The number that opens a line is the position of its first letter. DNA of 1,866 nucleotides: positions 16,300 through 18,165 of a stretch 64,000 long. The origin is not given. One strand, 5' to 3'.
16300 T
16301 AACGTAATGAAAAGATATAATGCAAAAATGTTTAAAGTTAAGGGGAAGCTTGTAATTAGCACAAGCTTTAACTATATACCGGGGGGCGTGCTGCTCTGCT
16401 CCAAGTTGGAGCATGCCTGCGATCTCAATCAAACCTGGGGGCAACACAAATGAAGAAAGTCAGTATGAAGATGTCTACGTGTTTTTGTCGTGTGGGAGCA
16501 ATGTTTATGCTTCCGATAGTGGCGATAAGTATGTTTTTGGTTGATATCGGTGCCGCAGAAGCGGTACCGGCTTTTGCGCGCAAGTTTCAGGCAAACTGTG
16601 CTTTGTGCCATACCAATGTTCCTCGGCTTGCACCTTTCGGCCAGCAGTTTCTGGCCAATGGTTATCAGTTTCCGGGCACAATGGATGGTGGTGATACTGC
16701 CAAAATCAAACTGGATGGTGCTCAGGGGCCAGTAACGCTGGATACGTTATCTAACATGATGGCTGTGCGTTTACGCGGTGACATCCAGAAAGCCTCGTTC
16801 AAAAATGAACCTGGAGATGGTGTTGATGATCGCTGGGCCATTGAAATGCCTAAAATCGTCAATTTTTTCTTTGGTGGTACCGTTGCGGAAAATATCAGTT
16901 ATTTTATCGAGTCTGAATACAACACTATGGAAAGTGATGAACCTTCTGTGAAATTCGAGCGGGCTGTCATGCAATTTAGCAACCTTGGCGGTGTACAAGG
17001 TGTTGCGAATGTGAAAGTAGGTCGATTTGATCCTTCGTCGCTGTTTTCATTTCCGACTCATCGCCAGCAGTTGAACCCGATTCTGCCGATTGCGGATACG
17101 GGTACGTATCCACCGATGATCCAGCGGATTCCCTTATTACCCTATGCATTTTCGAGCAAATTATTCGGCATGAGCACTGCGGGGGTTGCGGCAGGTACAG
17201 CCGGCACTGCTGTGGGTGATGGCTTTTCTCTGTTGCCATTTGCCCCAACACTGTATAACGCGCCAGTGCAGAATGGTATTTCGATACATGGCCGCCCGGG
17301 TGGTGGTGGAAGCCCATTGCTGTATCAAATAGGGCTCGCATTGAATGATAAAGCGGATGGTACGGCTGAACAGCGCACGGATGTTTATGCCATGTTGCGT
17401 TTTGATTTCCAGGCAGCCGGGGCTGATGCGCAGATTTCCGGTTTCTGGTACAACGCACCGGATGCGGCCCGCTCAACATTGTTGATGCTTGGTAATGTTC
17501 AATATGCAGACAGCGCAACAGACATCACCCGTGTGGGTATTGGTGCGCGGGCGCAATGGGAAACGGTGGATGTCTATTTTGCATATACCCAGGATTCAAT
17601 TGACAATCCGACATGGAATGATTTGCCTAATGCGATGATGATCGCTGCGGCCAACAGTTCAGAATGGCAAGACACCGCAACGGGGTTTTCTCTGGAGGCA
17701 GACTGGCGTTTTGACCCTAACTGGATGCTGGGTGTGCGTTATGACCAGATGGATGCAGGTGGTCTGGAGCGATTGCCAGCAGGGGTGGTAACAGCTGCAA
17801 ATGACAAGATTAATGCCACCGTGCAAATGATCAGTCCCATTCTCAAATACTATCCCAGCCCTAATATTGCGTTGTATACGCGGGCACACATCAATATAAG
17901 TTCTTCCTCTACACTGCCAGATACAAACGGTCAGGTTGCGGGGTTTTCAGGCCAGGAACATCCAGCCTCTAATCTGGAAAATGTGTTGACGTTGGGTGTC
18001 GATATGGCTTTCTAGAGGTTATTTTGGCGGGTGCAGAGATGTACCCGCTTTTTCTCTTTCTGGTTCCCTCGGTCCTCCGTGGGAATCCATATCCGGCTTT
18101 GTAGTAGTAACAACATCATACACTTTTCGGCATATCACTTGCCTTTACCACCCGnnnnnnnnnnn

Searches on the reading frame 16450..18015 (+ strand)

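Call 8: search_protein_families(library=pfam, proteins=[window:16450-18015:+], max_evalue=0.001)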
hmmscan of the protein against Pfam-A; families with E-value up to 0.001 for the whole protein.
window:16450-18015:+ (521 aa): 0 families

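Call 81: search_protein_families(library=pfam, proteins=[window:16450-18015:+], max_evalue=0.01)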
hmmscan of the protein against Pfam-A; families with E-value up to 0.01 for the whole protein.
window:16450-18015:+ (521 aa): 1 family
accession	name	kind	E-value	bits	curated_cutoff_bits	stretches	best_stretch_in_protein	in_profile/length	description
PF13505.12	OMP_b-brl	-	0.0013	19.4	28.7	1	345-520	6-139/175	Outer membrane protein beta-barrel domain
